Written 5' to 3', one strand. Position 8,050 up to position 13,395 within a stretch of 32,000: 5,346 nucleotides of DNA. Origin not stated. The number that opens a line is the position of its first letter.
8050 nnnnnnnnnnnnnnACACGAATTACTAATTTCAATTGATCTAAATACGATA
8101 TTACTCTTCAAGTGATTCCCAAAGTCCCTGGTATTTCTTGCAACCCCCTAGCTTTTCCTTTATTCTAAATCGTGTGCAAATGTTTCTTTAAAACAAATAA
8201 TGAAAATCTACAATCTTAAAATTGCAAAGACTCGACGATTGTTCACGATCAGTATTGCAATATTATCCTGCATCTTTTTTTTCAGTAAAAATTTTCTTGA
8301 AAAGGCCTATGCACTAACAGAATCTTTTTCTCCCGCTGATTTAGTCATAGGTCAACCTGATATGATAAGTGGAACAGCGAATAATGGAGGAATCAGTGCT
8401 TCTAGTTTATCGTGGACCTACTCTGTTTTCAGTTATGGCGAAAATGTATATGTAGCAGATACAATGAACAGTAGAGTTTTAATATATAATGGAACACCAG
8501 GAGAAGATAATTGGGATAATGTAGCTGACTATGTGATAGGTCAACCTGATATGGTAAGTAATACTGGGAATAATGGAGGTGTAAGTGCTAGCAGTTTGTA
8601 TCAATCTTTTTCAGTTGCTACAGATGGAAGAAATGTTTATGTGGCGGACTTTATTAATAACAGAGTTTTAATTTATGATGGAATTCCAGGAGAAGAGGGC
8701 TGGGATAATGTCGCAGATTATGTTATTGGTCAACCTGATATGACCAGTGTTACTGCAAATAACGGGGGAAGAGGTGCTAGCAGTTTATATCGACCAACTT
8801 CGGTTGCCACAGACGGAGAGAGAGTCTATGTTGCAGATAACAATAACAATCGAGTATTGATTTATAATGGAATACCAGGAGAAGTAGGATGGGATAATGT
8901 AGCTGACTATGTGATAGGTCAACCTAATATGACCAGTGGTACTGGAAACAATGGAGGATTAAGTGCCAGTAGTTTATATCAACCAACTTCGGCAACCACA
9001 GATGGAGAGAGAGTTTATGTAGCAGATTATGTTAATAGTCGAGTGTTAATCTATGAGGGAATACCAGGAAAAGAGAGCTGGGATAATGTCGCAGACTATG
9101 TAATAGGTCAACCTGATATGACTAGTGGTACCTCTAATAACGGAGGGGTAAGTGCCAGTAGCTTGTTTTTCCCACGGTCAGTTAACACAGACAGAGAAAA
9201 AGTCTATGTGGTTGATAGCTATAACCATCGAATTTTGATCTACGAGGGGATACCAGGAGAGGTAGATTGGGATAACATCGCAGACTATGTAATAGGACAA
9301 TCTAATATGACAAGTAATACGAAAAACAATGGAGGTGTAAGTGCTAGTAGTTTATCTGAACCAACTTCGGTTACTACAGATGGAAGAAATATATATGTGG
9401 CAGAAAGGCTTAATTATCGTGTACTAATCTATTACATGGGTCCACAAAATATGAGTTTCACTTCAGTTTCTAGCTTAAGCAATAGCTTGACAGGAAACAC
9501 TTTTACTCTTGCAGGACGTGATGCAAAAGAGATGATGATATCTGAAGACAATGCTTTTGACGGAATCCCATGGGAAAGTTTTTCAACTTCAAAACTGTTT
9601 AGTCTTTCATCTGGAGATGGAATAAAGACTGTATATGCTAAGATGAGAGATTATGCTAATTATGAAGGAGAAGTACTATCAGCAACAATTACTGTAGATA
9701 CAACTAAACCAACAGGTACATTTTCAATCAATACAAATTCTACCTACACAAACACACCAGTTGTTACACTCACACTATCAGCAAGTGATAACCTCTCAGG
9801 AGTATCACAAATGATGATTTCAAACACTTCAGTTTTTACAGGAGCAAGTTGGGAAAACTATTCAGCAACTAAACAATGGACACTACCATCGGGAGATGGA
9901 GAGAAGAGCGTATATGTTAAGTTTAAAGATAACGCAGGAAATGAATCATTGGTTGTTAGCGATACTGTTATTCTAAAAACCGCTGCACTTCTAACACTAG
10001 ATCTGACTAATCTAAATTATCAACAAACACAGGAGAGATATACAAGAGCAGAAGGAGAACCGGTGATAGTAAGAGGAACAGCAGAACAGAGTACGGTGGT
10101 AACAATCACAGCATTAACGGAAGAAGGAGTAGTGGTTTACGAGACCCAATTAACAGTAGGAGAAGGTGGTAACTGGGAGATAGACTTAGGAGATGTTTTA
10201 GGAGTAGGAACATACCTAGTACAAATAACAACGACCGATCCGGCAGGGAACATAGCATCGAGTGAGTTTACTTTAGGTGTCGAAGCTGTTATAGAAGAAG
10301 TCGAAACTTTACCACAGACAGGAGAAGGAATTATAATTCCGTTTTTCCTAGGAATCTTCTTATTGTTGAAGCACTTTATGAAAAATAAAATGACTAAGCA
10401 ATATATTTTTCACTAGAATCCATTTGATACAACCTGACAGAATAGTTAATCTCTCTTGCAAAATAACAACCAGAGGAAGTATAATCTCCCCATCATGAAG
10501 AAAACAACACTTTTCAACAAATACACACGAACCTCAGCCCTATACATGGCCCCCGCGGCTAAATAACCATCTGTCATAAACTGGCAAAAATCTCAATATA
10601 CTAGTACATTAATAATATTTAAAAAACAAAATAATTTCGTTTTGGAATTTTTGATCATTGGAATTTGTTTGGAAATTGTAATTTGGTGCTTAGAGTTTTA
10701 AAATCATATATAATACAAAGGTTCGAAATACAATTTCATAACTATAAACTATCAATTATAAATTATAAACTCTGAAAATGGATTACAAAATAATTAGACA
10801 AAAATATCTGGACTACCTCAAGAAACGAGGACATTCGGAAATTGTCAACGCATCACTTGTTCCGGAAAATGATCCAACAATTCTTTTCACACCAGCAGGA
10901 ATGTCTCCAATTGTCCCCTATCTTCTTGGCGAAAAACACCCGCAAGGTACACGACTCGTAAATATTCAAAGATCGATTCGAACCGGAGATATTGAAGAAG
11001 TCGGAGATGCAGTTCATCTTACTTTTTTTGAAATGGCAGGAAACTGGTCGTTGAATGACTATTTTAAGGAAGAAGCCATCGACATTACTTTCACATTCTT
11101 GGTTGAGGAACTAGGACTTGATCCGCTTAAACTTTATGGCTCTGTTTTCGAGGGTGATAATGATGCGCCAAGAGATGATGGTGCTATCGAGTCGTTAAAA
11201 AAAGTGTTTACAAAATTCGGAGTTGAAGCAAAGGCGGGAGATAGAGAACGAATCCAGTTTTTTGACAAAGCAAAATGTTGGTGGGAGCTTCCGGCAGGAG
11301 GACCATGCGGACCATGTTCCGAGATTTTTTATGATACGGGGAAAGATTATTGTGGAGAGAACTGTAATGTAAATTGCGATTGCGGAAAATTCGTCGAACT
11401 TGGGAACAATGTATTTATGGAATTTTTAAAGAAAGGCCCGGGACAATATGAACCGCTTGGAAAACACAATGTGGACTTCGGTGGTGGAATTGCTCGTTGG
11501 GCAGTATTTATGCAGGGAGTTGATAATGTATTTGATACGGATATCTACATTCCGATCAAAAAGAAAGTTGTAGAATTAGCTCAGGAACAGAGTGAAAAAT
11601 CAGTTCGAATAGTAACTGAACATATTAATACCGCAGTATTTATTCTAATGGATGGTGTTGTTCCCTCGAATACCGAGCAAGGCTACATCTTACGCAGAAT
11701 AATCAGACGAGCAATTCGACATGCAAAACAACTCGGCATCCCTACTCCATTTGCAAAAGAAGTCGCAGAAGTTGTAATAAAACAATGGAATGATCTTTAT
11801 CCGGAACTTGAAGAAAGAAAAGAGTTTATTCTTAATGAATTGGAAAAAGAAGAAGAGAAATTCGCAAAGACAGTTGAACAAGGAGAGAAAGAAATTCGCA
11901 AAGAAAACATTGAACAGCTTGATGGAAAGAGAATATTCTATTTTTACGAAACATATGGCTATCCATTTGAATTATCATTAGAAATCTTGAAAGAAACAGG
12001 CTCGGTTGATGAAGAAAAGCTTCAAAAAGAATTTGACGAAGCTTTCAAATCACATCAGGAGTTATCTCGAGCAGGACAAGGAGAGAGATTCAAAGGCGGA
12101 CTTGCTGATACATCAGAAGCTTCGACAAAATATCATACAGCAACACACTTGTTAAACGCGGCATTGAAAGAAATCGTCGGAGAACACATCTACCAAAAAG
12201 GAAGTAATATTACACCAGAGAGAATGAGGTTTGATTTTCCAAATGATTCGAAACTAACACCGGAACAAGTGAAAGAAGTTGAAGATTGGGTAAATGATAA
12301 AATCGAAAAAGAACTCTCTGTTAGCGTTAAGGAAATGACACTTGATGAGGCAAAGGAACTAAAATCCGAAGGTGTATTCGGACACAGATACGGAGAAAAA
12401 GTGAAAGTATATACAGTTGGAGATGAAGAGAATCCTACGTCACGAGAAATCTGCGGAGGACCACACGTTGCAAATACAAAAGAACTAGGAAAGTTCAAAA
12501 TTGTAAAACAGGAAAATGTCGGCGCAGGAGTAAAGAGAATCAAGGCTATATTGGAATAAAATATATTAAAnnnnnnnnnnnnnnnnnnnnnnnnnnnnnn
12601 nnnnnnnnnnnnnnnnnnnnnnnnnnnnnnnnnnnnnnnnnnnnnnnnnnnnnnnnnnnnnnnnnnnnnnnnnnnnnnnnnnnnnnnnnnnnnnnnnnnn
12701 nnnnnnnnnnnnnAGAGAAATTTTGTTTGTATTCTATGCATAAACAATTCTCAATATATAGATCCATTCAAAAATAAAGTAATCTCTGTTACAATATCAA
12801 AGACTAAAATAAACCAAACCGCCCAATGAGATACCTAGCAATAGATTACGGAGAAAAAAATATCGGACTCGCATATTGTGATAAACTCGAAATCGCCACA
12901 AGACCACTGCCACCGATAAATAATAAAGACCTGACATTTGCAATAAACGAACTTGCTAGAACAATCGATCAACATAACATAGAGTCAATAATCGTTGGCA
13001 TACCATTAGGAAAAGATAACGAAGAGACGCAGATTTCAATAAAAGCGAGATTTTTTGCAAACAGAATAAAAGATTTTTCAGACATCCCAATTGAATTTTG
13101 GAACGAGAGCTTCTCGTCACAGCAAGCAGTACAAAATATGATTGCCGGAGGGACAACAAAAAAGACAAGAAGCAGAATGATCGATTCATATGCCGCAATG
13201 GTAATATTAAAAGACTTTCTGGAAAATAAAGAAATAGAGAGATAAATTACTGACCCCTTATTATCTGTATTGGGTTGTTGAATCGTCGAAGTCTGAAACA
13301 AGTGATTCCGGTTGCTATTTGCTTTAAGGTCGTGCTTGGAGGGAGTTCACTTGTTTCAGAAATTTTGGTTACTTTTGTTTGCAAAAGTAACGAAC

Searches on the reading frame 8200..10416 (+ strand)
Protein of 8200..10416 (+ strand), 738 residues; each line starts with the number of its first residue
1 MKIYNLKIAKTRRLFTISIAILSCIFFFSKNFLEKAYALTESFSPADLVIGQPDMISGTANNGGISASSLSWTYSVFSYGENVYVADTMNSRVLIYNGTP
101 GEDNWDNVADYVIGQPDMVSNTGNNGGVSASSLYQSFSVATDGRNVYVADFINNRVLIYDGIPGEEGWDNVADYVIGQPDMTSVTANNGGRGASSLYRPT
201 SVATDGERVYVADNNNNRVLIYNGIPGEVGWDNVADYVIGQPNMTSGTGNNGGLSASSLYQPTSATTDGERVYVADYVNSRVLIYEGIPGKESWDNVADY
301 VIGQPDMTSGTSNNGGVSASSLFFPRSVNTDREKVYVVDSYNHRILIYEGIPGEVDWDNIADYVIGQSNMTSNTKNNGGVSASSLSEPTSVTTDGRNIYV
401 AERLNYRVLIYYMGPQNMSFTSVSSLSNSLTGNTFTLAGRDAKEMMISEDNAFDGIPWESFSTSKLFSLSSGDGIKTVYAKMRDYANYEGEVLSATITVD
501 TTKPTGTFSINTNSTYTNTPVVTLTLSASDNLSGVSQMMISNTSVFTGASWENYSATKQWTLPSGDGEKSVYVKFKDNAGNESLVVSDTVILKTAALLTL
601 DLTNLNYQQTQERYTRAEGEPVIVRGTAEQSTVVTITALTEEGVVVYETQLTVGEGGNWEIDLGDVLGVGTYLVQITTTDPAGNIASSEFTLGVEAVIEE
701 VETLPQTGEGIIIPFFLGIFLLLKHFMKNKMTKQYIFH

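Call 10: search_protein_families(library=pfam, proteins=[window:8200-10416:+], max_evalue=0.01)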
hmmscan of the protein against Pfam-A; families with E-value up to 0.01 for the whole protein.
window:8200-10416:+ (738 aa): 5 families
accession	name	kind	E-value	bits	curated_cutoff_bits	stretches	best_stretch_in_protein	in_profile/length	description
PF01436.27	NHL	-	9.2e-24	82.7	20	1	196-222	1-28/28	NHL repeat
PF19077.6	Big_13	-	2.4e-10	41.3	27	1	625-692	32-98/102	Bacterial Ig-like domain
PF01731.26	Arylesterase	-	0.00053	20.6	21.3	0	314-349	45-82/86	Arylesterase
PF02494.22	HYR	-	0.0046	17.7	21.7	0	664-692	51-79/81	HYR domain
PF13754.12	Big_3_4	-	0.0067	16.8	27.3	0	651-709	16-76/106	Domain of unknown function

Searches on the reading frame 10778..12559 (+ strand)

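Call 10: search_protein_families(library=pfam, proteins=[window:10778-12559:+], max_evalue=0.01)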
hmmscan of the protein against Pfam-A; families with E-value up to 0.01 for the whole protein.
window:10778-12559:+ (593 aa): 2 families
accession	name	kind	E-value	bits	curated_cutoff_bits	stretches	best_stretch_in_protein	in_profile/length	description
PF01411.24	tRNA-synt_2c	-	3.1e-119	399.5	30.3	1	6-434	2-436/552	tRNA synthetases class II (A)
PF07973.19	tRNA_SAD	-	1.4e-14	54.2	24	1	542-588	1-43/44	Threonyl and Alanyl tRNA synthetase second additional domain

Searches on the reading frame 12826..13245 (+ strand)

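Call 10: search_protein_families(library=pfam, proteins=[window:12826-13245:+], max_evalue=0.01)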
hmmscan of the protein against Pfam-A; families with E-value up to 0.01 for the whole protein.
window:12826-13245:+ (139 aa): 1 family
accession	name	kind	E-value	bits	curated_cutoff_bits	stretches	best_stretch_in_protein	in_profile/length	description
PF03652.20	RuvX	-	1.2e-34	119.9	29.2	1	1-133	1-133/134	Holliday junction resolvase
